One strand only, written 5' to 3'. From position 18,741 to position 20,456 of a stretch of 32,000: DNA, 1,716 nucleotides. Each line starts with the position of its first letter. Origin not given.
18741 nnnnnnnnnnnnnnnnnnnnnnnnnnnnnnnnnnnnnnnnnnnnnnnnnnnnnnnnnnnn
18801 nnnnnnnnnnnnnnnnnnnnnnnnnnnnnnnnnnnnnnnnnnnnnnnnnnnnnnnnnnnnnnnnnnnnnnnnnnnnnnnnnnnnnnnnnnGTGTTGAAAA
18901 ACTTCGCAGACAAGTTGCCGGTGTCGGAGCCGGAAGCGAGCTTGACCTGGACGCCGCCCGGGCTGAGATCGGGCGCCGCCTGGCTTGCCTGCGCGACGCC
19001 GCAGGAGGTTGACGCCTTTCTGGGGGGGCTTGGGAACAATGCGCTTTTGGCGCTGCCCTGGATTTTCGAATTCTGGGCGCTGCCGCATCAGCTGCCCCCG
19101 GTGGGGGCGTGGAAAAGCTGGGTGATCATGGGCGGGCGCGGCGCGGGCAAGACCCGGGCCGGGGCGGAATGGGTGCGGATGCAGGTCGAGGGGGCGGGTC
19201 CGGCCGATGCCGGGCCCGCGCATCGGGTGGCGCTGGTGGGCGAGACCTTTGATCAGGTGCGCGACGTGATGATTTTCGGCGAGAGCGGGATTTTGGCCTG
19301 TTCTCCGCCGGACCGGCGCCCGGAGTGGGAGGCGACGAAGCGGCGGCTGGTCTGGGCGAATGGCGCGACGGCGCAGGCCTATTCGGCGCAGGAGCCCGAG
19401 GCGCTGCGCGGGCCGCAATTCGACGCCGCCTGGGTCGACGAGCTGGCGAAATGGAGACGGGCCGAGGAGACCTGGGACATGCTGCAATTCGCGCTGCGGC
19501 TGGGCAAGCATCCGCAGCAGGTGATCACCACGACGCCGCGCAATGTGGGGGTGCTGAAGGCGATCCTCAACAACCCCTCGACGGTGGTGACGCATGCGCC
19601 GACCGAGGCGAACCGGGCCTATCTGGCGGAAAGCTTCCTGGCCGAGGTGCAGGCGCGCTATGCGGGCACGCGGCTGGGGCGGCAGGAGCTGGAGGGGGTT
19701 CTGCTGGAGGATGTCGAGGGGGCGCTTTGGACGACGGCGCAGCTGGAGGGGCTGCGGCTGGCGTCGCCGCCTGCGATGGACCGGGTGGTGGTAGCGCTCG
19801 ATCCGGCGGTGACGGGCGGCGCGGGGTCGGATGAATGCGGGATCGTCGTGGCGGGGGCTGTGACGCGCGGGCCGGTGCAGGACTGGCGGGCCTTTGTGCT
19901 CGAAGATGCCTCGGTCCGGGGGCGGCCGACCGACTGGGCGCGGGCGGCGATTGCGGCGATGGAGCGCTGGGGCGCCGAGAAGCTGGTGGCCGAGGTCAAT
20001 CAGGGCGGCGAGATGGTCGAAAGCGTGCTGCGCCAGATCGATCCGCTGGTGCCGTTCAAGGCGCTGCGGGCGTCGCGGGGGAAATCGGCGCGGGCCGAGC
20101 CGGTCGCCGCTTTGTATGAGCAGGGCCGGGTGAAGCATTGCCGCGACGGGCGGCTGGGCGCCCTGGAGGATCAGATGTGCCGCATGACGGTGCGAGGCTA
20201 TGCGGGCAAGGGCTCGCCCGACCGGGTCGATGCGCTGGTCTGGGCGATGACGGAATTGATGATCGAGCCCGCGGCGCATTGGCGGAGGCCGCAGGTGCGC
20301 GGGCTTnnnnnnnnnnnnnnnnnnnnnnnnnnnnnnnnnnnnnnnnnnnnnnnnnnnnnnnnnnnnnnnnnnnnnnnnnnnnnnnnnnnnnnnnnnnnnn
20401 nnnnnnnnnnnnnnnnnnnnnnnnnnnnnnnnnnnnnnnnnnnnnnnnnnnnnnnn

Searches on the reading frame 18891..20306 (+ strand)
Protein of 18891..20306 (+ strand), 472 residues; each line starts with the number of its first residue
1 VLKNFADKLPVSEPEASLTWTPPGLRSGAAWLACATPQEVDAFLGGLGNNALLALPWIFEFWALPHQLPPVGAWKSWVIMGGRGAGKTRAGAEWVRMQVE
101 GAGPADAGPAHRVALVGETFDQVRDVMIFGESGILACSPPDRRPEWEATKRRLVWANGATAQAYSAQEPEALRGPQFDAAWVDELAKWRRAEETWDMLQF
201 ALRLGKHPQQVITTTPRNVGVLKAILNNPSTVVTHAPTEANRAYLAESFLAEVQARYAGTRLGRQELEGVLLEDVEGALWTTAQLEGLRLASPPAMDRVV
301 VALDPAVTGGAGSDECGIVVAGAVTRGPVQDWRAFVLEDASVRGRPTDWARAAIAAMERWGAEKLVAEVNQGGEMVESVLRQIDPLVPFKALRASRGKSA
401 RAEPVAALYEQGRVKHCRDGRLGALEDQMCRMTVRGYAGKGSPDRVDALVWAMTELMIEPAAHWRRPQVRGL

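Call 38: find_related_loci(query=window:18891-20306:+, collection=viral_contigs, flank=3000)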
Query window:18891-20306:+ (472 aa) in viral_contigs; peptide patterns used: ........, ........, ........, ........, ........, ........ (x = any residue, [..] = any of these).
599 stretches matched a pattern (row limit reached: there are more); 594 encode a relative of the query (tblastn E <= 1e-3); the best 80 are kept; 80 distinct loci.
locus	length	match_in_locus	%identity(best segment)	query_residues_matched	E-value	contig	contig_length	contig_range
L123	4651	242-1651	86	3-472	0e+0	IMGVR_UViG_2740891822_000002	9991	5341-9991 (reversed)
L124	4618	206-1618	83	2-472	0e+0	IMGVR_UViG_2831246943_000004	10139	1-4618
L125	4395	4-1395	83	9-472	0e+0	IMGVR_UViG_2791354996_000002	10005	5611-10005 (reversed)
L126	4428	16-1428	83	2-472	0e+0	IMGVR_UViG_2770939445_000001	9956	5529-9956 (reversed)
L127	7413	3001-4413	83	2-472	0e+0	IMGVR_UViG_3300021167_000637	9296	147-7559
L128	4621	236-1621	82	10-472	0e+0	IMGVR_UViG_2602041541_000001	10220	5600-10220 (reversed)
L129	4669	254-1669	81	3-472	0e+0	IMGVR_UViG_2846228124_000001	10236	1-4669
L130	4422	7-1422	80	3-472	0e+0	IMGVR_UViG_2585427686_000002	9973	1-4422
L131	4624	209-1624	80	3-472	0e+0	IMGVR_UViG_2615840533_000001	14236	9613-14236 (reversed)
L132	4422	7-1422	79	3-472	0e+0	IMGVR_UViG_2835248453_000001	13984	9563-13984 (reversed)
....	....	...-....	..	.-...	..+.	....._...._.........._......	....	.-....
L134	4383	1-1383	81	11-472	0e+0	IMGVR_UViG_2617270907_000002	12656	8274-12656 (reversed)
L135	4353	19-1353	82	26-472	0e+0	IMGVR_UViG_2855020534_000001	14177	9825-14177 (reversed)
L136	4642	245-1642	79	2-469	0e+0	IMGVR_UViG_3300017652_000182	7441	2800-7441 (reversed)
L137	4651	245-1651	77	2-472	0e+0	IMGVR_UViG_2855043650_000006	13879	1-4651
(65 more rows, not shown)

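Call 69: search_protein_families(library=pfam, proteins=[window:18891-20306:+])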
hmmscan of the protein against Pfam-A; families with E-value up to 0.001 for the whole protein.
window:18891-20306:+ (472 aa): 2 families
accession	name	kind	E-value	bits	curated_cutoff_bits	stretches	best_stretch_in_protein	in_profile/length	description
PF03237.21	Terminase_6N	-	2.6e-29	102.9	22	1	79-285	2-213/215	Terminase large subunit, T4likevirus-type, N-terminal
PF17289.8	Terminase_6C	-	1.9e-17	64.1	22.6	1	302-454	2-153/155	Terminase RNaseH-like domain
